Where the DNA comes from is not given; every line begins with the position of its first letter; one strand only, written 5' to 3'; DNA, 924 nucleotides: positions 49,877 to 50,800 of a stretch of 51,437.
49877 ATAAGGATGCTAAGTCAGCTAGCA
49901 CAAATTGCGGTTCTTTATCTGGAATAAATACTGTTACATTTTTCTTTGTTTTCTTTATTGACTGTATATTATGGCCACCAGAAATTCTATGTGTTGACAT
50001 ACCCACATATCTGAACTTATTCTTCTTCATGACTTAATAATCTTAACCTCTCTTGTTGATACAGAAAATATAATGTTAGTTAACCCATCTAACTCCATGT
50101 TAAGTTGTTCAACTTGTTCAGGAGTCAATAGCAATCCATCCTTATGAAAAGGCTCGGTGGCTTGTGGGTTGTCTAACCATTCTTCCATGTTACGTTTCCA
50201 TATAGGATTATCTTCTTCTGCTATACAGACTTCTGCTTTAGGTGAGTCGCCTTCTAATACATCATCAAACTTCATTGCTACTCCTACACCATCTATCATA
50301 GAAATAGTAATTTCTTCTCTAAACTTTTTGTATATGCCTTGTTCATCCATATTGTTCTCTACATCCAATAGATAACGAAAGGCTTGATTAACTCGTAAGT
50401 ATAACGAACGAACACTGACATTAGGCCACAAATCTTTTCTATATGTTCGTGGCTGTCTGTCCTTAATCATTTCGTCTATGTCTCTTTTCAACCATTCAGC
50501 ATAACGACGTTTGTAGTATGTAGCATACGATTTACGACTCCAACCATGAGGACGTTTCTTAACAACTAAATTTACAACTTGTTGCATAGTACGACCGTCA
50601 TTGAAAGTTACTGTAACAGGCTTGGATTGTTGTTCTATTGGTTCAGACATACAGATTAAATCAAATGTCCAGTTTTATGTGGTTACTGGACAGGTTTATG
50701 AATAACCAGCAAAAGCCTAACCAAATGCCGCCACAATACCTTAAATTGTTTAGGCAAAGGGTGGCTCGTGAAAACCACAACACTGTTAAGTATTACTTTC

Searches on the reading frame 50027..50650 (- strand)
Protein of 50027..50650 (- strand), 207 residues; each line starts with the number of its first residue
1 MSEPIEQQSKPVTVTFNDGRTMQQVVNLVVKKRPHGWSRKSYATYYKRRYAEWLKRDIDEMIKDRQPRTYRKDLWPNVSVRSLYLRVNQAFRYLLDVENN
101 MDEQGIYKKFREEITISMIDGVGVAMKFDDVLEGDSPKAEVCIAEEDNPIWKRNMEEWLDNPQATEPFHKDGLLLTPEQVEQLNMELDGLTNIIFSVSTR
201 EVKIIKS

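Call 11: search_protein_families(library=pfam, proteins=[window:50027-50650:-], max_evalue=0.01)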
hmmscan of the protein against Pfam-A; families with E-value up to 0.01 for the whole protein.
window:50027-50650:- (207 aa): 0 families

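Call 19: find_related_loci(query=window:50027-50650:-, collection=viral_contigs, flank=6000)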
Query window:50027-50650:- (207 aa) in viral_contigs; peptide patterns used: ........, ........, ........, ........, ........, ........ (x = any residue, [..] = any of these).
11 stretches matched a pattern; 1 encode a relative of the query (tblastn E <= 1e-3); 1 distinct loci.
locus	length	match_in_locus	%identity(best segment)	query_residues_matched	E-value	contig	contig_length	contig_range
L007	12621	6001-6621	99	1-207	8e-141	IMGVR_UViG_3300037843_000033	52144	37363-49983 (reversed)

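Call 34: find_related_loci(query=A2, collection=metagenome_contigs, flank=3000)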
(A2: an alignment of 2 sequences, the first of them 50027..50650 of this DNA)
Query A2 (207 aa) in metagenome_contigs; peptide patterns used: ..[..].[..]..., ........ (x = any residue, [..] = any of these).
249 stretches matched a pattern; 9 encode a relative of the query (tblastn E <= 1e-3); 9 distinct loci.
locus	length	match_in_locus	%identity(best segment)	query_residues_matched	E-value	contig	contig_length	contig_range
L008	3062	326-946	100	1-207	6e-148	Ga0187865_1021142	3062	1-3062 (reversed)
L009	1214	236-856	91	1-207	7e-142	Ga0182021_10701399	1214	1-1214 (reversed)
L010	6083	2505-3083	53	12-207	8e-66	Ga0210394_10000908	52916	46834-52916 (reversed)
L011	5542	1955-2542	46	6-207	3e-53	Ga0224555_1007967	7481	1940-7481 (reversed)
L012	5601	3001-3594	39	6-207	4e-50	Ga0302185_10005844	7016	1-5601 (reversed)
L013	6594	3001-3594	39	6-207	4e-50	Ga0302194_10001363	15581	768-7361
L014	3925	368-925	39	10-199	1e-44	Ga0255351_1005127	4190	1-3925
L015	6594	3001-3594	39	1-206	1e-43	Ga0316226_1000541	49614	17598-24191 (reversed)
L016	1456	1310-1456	69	10-58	2e-19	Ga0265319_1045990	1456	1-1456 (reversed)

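Call 44: find_homologous_proteins(query=A2, max_evalue=0.00001)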
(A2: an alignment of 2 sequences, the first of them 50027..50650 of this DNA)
Query A2 (2 sequences) (207 aa, profile of the alignment): 40 proteins with E <= 0.00001 among 2454 candidates.
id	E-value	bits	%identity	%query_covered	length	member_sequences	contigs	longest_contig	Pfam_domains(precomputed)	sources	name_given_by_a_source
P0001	3.0e-115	401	90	100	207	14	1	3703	-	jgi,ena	-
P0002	4.2e-114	397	53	95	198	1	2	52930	-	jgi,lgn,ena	jgi:hypothetical protein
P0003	9.1e-92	324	56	96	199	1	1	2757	-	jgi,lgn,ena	jgi:hypothetical protein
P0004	9.2e-92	324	66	100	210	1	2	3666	-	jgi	jgi:hypothetical protein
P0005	2.5e-87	310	53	96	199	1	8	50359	-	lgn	-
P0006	4.8e-80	286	55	100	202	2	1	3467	-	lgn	-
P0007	9.3e-80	285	57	98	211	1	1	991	-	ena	-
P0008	7.0e-79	282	56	98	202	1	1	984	-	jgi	jgi:hypothetical protein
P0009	1.1e-78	282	54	95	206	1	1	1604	-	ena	-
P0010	1.5e-75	272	50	97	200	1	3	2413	-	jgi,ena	-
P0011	2.8e-75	271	51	96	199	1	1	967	-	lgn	-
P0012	1.1e-74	269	52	98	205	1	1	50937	-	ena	-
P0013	3.4e-72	261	53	98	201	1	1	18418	-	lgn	-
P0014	5.1e-64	234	46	97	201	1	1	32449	-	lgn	-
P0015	4.6e-63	231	42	96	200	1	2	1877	-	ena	-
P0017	3.4e-62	228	45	99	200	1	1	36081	-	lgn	-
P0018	4.8e-62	227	43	97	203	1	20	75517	-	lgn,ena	-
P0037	1.8e-40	157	41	92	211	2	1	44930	-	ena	-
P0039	1.2e-36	144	38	92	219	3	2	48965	-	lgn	-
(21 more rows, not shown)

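Call 45: find_encoding_contigs(protein=P0004, flank=2500, max_places=1)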
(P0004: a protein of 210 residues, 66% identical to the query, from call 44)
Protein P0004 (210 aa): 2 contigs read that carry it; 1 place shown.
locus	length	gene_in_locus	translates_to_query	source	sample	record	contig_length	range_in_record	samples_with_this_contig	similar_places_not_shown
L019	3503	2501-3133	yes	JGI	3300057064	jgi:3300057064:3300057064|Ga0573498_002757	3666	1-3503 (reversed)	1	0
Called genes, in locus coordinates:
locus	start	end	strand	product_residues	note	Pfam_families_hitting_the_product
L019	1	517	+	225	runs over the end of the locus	?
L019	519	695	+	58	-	-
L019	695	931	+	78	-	-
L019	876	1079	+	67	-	-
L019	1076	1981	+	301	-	PF00158:Sigma54_activat, PF01078:Mg_chelatase (faint), PF14532:Sigma54_activ_2, PF00004:AAA (weak)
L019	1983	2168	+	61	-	-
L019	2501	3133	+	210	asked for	-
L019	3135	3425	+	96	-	-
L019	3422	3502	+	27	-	?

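Call 46: find_encoding_contigs(protein=P0005, flank=2500, max_places=1)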
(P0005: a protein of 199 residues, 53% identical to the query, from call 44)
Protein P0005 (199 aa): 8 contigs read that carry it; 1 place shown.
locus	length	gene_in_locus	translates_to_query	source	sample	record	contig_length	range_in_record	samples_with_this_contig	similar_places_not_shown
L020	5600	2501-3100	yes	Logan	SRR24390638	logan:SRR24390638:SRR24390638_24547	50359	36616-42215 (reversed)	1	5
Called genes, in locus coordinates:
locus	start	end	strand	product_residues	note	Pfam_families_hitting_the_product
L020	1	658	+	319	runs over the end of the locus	PF14743:DNA_ligase_OB_2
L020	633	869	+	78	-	-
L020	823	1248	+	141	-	-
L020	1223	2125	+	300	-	PF00158:Sigma54_activat, PF14532:Sigma54_activ_2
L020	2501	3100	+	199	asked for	-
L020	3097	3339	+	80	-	-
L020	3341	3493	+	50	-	-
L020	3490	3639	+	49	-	-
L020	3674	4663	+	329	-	PF12705:PDDEXK_1 (weak)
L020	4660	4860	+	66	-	PF12843:QSregVF_b (weak)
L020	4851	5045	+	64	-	-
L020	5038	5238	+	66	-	-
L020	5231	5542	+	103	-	-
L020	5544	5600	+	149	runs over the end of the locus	-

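Call 47: find_encoding_contigs(protein=P0012, flank=2500, max_places=1)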
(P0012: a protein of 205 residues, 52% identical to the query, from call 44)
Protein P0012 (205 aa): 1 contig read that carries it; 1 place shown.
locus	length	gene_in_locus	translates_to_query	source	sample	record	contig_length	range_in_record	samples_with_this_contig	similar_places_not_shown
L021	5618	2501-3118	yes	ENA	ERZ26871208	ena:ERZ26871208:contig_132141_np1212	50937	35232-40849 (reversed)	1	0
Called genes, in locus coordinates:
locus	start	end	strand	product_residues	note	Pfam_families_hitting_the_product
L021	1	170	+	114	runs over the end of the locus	-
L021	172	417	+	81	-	-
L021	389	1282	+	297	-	PF00158:Sigma54_activat, PF01078:Mg_chelatase (faint), PF14532:Sigma54_activ_2, PF00004:AAA (weak), PF07728:AAA_5 (weak)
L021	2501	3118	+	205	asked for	-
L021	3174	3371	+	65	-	-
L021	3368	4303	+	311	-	PF12705:PDDEXK_1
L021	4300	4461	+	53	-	-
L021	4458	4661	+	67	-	-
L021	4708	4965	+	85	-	-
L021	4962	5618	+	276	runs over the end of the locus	PF13479:AAA_24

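Call 48: find_encoding_contigs(protein=P0013, flank=2500, max_places=1)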
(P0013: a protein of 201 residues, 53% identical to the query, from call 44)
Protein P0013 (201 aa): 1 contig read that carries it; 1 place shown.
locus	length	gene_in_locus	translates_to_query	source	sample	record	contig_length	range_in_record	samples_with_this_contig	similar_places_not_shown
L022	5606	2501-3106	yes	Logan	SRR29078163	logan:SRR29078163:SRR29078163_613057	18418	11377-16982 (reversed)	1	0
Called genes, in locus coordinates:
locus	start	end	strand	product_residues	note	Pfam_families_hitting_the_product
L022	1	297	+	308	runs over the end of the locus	PF14743:DNA_ligase_OB_2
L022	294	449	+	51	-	-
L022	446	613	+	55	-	-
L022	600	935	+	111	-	-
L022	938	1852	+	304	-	PF00158:Sigma54_activat, PF14532:Sigma54_activ_2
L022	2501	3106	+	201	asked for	-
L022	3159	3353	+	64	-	-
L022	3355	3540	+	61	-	-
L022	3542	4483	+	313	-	PF12705:PDDEXK_1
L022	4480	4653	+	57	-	-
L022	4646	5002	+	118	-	PF07659:DUF1599 (faint)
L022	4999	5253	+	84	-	-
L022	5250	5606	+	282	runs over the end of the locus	PF13479:AAA_24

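Call 49: find_encoding_contigs(protein=P0014, flank=2500, max_places=1)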
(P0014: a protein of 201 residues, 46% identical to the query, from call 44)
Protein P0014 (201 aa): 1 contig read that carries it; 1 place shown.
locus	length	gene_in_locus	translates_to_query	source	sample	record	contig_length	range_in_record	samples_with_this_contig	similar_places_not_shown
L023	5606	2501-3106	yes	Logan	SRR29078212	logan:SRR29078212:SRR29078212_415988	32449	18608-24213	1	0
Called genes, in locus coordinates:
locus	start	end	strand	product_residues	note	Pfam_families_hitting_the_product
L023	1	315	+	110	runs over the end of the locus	-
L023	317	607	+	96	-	-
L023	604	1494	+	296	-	PF00158:Sigma54_activat, PF14532:Sigma54_activ_2, PF01078:Mg_chelatase (faint), PF00004:AAA (weak), PF07728:AAA_5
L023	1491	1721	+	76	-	-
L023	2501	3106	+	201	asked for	-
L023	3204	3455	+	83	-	-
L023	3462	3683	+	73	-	-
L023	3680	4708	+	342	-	PF12705:PDDEXK_1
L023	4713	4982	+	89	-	-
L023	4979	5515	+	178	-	PF04275:P-mevalo_kinase, PF21448:DNMK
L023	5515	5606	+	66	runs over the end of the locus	-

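Call 50: find_encoding_contigs(protein=P0017, flank=2500, max_places=1)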
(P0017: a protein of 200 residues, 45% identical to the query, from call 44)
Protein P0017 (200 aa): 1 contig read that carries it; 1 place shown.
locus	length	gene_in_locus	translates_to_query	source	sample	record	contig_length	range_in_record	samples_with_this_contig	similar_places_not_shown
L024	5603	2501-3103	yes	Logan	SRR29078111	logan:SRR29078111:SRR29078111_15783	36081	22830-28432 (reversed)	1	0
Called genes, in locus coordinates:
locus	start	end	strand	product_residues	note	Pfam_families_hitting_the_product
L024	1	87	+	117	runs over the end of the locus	-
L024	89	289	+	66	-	-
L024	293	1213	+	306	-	PF00158:Sigma54_activat, PF14532:Sigma54_activ_2, PF07728:AAA_5 (weak)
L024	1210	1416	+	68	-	-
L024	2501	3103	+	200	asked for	-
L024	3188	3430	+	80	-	-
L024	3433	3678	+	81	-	-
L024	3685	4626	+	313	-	PF12705:PDDEXK_1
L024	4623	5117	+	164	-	PF21448:DNMK (weak), PF04275:P-mevalo_kinase, PF21448:DNMK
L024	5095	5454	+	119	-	-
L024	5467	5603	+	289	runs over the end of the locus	PF13479:AAA_24 (weak)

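Call 51: find_encoding_contigs(protein=P0018, flank=2500, max_places=1)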
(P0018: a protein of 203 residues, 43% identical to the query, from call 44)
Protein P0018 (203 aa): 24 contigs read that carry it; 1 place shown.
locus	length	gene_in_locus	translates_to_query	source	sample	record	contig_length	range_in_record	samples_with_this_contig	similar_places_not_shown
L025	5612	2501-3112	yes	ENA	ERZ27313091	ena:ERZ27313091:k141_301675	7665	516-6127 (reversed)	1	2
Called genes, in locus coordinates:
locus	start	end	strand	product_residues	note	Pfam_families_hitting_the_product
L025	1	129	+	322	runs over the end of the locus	-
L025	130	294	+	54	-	-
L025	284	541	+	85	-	-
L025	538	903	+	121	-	-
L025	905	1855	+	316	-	PF00158:Sigma54_activat, PF01078:Mg_chelatase (faint), PF14532:Sigma54_activ_2, PF07728:AAA_5 (weak)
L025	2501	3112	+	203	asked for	-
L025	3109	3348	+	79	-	-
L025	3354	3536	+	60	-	-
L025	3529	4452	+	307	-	PF12705:PDDEXK_1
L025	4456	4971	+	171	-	PF04275:P-mevalo_kinase, PF21448:DNMK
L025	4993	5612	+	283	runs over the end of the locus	PF13479:AAA_24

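Call 52: find_encoding_contigs(protein=P0037, flank=2500, max_places=1)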
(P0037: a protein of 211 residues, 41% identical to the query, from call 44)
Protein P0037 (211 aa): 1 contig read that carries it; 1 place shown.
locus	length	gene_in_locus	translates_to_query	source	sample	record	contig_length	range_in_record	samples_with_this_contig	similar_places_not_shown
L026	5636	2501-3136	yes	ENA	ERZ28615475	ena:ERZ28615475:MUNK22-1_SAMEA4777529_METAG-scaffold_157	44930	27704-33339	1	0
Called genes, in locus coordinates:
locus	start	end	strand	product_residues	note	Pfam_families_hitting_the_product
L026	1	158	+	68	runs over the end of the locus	-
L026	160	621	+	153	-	-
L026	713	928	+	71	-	-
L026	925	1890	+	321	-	PF00158:Sigma54_activat, PF01078:Mg_chelatase (faint), PF14532:Sigma54_activ_2, PF00004:AAA (weak), PF07728:AAA_5 (weak)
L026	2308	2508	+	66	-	-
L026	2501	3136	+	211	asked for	-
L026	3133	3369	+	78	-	-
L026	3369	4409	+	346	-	PF12705:PDDEXK_1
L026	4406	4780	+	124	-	-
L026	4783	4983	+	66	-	-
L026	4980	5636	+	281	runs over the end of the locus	PF13479:AAA_24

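Call 53: find_encoding_contigs(protein=P0039, flank=2500, max_places=1)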
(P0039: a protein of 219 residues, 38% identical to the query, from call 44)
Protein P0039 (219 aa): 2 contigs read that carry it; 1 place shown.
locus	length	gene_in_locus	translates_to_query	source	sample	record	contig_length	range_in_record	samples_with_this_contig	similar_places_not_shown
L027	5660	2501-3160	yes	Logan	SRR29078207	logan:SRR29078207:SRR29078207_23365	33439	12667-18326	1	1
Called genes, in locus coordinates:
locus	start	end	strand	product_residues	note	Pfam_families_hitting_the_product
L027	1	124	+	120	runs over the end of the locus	-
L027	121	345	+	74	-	-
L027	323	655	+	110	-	-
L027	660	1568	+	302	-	PF00158:Sigma54_activat, PF14532:Sigma54_activ_2, PF07728:AAA_5 (weak), PF01078:Mg_chelatase (weak)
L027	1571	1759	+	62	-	-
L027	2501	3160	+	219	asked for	-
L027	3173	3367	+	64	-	-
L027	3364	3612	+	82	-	-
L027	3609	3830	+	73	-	-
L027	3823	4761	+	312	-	-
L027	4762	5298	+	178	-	PF04275:P-mevalo_kinase, PF21448:DNMK (weak)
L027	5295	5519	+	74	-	-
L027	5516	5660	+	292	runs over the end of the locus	PF13479:AAA_24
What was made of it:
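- The RNA and the 207-aa gene are always adjacent (calls 45-53).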

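Call 78: find_related_loci(query=A2, collection=genome_contigs, flank=3000)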
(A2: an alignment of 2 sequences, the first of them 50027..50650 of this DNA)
Query A2 (207 aa) in genome_contigs; peptide patterns used: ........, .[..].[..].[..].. (x = any residue, [..] = any of these).
228 stretches matched a pattern, but none encodes a relative of the query by tblastn (E <= 1e-3).
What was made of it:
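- On sigma-54-dependent promoter (P6, 51043-51058): The host is unknown (call 78).
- No prophage copy was found in 185,579 reference genomes (call 78), so the presence of rpoN in the host is assumed.
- Tried and rejected: A scan of 185,579 reference genomes found no prophage copy (call 78).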

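Call 79: search_protein_families(library=phrogs, proteins=[window:50027-50650:-], max_evalue=0.001)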
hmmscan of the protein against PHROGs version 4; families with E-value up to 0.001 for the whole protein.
window:50027-50650:- (207 aa): 0 families

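Call 92: find_encoding_contigs(protein=P0001, flank=2500, max_places=2)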
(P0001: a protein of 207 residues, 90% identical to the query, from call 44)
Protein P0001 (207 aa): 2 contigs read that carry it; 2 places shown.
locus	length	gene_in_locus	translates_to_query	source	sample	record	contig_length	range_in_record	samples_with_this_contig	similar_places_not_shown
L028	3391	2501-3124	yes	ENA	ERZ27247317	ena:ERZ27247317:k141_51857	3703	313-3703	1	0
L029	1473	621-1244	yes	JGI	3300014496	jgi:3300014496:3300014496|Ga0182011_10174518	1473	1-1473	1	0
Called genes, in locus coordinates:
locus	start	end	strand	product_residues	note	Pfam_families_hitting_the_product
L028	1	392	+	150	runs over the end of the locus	-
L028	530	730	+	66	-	-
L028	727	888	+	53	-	-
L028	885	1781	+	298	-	PF00158:Sigma54_activat, PF14532:Sigma54_activ_2, PF00004:AAA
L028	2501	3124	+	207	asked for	-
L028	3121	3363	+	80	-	-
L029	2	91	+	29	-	?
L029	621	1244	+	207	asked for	-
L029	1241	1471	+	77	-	?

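Call 110: predict_structure(alignment_id=A11)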
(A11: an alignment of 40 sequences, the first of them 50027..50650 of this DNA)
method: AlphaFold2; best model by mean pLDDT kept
length: 207 residues; sequences in the alignment: 40
mean_pLDDT: 82.2   pTM: 0.51
mean pLDDT of the five models: 82.2, 80.0, 79.7, 78.3, 78.0
residues with pLDDT >= 90: 91; 70-90: 81; 50-70: 19; < 50: 16
segments of 3 or more residues with pLDDT < 50: 1-6, 35-43
pLDDT, mean of each block of 10 residues (from residue 1): 48 74 69 48 68 94 93 93 93 88 90 93 91 72 83 90 86 89 90 87 88
secondary structure, 60 per line:
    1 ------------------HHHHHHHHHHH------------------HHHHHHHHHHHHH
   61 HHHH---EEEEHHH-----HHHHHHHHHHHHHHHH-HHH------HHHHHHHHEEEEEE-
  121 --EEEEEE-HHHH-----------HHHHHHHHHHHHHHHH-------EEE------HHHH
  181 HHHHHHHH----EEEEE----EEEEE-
elements in order: H19-29 H48-64 E68-71 H80-95 H106-113 E114-119 E123-128 H130-133 H145-160 E168-170 H177-188 E193-197 E202-206

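Call 114: fold_search(model_id=the predicted structure, library=pdb)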
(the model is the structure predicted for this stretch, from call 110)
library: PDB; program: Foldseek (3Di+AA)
matches with E <= 10: 524; with E <= 0.001: 0
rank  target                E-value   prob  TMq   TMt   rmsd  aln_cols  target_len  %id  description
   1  3l09_D                1.6e-01  0.16  0.17  0.15  18.7       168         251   11  Crystal structure of Putative transcriptional regulator (JANN_22DEC04_CONTIG27_REVISED_GENE3569) from Jannaschia sp. C (released 2010-01-12)
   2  2zme_B                1.6e-01  0.13  0.17  0.17  17.9       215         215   12  Integrated structural and functional model of the human ESCRT-II complex (released 2008-11-04)
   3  8dk1_E                1.7e-01  0.15  0.17  0.19  18.7       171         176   11  CryoEM structure of JetABC (head construct) from Pseudomonas aeruginosa PA14 (released 2022-10-05)
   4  6pcp_B                1.9e-01  0.15  0.14  0.20  22.6       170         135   12  Mechanism for regulation of DNA binding of Bordetella bronchiseptica BpsR by 6-hydroxynicotinic acid (released 2019-11-06)
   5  3l09_C                2.6e-01  0.12  0.17  0.14  18.4       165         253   12  Crystal structure of Putative transcriptional regulator (JANN_22DEC04_CONTIG27_REVISED_GENE3569) from Jannaschia sp. C (released 2010-01-12)
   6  3laj_E                2.6e-01  0.11  0.15  0.19  16.2       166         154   13  The Structure of the Intermediate Complex of the Arginine Repressor from Mycobacterium tuberculosis Bound to its DNA O (released 2010-05-05)
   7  3l09_B                2.8e-01  0.13  0.17  0.14  18.4       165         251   12  Crystal structure of Putative transcriptional regulator (JANN_22DEC04_CONTIG27_REVISED_GENE3569) from Jannaschia sp. C (released 2010-01-12)
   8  3l09_A                3.6e-01  0.11  0.17  0.14  18.4       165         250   12  Crystal structure of Putative transcriptional regulator (JANN_22DEC04_CONTIG27_REVISED_GENE3569) from Jannaschia sp. C (released 2010-01-12)
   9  1f9n_D                4.6e-01  0.12  0.17  0.22  14.6       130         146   10  CRYSTAL STRUCTURE OF AHRC, THE ARGININE REPRESSOR/ACTIVATOR PROTEIN FROM BACILLUS SUBTILIS (released 2002-02-27)
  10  1u5t_B                4.6e-01  0.09  0.18  0.20  18.7       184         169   10  Structure of the ESCRT-II endosomal trafficking complex (released 2004-09-21)
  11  5icc                  5.3e-01  0.09  0.16  0.11  20.7       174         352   14  Crystal structure of (S)-norcoclaurine 6-O-methyltransferase with S-adenosyl-L-homocysteine (released 2016-06-08)
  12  5cj9                  6.0e-01  0.10  0.17  0.22  16.5       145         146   14  Bacillus halodurans Arginine repressor, ArgR (released 2016-06-29)
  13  6rmo_E                6.0e-01  0.10  0.17  0.09  16.9       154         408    6  Structure of Plasmodium falciparum IMP-nucleotidase (released 2020-07-15)
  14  6wfm_B                6.4e-01  0.18  0.20  0.11  16.7       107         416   13  Crystal structure of UDP-N-acetylglucosamine 1-carboxyvinyltransferase (murA) from Stenotrophomonas maltophilia K279a (released 2020-04-15)
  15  8umj_A                6.8e-01  0.20  0.21  0.11  18.1       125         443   10  Wild type EPSP synthase complexed with glyphosate and shikimate-3-phosphate (released 2024-08-28)
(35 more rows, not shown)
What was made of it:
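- Weak fold hits for that protein are mostly winged-helix DNA binders (call 114).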
